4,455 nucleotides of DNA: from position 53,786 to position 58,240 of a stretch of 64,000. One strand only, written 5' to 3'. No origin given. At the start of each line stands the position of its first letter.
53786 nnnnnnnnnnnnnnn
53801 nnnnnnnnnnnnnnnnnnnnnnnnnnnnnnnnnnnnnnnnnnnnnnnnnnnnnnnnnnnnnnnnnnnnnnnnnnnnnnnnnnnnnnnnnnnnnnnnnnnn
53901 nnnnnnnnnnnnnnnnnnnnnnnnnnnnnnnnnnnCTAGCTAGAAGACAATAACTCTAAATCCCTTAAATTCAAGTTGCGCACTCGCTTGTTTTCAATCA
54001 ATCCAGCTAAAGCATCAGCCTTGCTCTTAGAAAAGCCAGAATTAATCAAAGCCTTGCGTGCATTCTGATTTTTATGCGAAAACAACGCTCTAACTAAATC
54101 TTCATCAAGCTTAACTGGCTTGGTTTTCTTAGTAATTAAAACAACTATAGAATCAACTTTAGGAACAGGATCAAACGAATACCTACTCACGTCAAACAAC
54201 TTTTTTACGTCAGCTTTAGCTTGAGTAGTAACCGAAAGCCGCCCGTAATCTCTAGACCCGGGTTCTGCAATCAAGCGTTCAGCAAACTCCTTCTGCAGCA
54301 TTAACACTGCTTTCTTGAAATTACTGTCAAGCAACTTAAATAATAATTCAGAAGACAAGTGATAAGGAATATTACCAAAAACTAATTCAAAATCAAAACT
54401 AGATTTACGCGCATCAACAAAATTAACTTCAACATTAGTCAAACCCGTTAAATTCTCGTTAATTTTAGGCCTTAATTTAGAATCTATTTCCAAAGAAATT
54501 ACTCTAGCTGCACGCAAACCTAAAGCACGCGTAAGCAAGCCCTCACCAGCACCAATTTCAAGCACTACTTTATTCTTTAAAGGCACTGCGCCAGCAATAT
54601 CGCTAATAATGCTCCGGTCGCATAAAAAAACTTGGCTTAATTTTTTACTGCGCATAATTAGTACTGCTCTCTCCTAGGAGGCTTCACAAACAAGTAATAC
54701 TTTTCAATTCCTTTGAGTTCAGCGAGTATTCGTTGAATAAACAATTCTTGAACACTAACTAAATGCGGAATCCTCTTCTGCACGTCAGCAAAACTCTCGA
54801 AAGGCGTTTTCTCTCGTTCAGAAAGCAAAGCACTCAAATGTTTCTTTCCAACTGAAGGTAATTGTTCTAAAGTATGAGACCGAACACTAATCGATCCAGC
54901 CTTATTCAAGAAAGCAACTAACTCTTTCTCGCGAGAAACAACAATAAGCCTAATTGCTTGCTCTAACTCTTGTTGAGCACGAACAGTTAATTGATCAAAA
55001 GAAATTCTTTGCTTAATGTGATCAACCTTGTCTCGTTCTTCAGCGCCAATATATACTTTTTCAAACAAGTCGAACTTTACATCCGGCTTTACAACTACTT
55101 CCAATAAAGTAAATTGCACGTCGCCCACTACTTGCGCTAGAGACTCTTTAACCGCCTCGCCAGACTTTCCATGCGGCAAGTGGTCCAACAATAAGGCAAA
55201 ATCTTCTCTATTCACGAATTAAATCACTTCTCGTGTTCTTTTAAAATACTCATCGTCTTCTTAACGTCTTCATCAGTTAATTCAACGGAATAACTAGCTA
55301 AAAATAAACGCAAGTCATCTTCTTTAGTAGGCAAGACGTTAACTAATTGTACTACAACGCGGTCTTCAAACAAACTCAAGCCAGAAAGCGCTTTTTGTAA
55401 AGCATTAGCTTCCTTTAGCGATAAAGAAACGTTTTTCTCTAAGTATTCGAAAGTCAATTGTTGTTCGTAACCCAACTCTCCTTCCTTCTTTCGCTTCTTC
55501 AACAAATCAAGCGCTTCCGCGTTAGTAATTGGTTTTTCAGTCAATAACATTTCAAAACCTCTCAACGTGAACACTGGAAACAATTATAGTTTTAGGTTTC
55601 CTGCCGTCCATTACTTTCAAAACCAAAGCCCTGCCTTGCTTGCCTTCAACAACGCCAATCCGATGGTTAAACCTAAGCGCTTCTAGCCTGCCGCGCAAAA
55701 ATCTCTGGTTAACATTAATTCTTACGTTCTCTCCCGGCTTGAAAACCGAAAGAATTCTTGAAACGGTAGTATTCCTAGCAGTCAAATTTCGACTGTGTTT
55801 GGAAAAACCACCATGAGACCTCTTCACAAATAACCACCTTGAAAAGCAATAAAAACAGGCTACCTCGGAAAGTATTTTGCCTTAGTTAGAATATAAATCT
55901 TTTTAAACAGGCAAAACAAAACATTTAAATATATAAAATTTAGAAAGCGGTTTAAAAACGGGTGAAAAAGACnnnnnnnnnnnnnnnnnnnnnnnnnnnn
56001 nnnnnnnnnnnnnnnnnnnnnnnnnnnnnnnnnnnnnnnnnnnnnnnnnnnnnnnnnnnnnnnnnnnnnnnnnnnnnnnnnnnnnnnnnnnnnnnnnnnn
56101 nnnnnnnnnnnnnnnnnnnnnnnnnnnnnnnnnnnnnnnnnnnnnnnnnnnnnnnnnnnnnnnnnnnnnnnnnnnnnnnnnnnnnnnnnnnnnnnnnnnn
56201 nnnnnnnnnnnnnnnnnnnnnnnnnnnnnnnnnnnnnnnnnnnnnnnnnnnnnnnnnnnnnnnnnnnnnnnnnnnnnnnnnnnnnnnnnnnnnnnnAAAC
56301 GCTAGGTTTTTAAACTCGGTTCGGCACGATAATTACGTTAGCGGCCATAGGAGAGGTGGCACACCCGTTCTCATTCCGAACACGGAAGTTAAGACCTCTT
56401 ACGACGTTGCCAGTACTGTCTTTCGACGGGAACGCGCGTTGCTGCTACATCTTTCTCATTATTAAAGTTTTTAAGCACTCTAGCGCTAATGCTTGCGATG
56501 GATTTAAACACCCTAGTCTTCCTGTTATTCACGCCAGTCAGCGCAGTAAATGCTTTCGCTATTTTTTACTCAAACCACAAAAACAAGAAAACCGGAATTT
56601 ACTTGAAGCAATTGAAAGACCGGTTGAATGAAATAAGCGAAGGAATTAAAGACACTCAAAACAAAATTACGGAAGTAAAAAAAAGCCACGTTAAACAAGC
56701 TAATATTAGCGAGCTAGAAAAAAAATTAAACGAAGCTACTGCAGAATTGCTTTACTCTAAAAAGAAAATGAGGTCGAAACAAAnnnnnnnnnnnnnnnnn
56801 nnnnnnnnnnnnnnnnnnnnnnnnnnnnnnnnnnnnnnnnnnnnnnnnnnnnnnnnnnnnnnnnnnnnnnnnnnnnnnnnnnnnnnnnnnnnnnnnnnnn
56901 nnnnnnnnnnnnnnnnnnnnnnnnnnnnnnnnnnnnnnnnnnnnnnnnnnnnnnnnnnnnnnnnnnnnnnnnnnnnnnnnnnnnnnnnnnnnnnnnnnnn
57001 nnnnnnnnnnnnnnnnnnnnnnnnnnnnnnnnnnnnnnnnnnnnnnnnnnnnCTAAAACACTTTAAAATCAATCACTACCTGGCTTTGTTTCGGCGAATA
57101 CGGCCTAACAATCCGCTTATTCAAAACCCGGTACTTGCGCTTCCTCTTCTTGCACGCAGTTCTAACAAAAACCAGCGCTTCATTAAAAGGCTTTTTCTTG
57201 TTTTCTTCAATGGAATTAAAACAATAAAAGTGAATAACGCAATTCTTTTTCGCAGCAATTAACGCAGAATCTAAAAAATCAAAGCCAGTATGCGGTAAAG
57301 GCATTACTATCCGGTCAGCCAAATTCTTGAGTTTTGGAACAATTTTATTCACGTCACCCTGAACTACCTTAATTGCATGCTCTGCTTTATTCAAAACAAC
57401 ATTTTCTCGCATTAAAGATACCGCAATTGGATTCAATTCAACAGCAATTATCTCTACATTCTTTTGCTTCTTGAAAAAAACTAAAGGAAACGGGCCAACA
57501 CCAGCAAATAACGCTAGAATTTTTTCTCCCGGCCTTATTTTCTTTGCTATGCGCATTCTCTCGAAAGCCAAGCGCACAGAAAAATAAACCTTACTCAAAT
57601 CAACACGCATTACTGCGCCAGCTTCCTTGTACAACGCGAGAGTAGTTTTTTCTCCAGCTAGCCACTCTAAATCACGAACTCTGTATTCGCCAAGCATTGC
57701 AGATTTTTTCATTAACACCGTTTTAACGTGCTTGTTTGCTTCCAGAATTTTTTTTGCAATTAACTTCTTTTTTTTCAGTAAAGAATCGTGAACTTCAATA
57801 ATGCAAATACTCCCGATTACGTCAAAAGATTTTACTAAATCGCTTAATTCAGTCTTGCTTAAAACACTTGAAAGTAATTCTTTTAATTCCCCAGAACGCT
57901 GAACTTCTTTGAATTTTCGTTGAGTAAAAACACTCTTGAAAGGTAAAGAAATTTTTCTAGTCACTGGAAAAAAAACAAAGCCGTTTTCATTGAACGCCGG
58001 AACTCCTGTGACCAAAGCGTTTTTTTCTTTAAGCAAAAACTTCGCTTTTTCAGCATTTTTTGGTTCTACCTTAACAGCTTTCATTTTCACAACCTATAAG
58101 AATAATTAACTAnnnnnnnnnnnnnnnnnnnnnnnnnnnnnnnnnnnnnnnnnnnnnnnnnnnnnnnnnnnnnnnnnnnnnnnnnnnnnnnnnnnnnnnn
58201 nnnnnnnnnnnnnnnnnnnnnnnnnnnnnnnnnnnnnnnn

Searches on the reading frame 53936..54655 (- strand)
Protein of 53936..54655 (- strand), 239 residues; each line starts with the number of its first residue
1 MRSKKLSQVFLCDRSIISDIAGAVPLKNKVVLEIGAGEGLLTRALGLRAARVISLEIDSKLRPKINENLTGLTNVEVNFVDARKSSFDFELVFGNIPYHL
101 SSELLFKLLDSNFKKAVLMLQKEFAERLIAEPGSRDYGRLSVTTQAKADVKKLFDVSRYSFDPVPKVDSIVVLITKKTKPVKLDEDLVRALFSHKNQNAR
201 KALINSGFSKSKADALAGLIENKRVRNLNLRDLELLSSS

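Call 20: search_protein_families(library=pfam, proteins=[window:53936-54655:-], max_evalue=0.001)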
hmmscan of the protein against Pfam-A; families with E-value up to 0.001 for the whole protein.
window:53936-54655:- (239 aa): 2 families
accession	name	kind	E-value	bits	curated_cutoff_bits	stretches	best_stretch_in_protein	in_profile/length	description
PF00398.26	RrnaAD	-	2e-45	155.4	24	1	4-229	6-250/263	Ribosomal RNA adenine dimethylase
PF13649.12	Methyltransf_25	-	0.00081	20.5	27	0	31-94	1-70/97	Methyltransferase domain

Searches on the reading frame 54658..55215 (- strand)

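Call 20: search_protein_families(library=pfam, proteins=[window:54658-55215:-], max_evalue=0.001)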
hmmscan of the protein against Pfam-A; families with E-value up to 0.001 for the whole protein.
window:54658-55215:- (185 aa): 2 families
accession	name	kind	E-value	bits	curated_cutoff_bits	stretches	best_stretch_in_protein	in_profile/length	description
PF04919.18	DUF655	-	1.2e-53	182.2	22.2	1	4-178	2-181/181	Protein of unknown function (DUF655)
PF14579.12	HHH_6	-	0.00079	20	25.6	0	116-151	27-64/90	Helix-hairpin-helix motif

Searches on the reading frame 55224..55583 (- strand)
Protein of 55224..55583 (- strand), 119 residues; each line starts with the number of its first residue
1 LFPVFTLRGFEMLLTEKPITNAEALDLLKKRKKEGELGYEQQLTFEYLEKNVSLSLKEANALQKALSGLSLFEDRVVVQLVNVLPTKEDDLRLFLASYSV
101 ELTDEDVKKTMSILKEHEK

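Call 80: search_protein_families(library=pfam, proteins=[window:55224-55583:-], max_evalue=0.001)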
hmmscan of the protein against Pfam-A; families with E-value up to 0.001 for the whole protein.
window:55224-55583:- (119 aa): 1 family
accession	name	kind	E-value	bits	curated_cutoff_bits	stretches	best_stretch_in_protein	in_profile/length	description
PF03874.21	RNA_pol_Rpb4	-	1.5e-06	28.9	25.6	1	19-117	2-115/116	RNA polymerase Rpb4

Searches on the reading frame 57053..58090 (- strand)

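Call 20: search_protein_families(library=pfam, proteins=[window:57053-58090:-], max_evalue=0.001)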
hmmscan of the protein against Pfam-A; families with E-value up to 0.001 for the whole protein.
window:57053-58090:- (345 aa): 7 families
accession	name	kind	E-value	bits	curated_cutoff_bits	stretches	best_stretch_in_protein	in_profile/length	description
PF02475.24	TRM5-TYW2_MTfase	-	7.2e-42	143.6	28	1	154-315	3-158/164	TRM5/TYW2 methyltransferase domain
PF25133.1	TYW2_N_2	-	3.9e-20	72.2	27.7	1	69-149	1-79/79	TYW2 N-terminal domain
PF05175.20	MTS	-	2.2e-05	24.6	23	1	188-252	32-95/170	Methyltransferase small domain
PF13847.12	Methyltransf_31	-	3.2e-05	24.1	27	0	186-254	2-69/145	Methyltransferase domain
PF02005.22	TRM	-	5.7e-05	22.9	27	1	195-288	57-151/376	N2,N2-dimethylguanosine tRNA methyltransferase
PF09445.16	Methyltransf_15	-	0.00025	21.1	22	1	190-275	3-89/165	RNA cap guanine-N2 methyltransferase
PF18093.7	Trm5_N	-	0.00028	21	22.7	0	5-47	1-43/47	tRNA methyltransferase 5 N-terminal domain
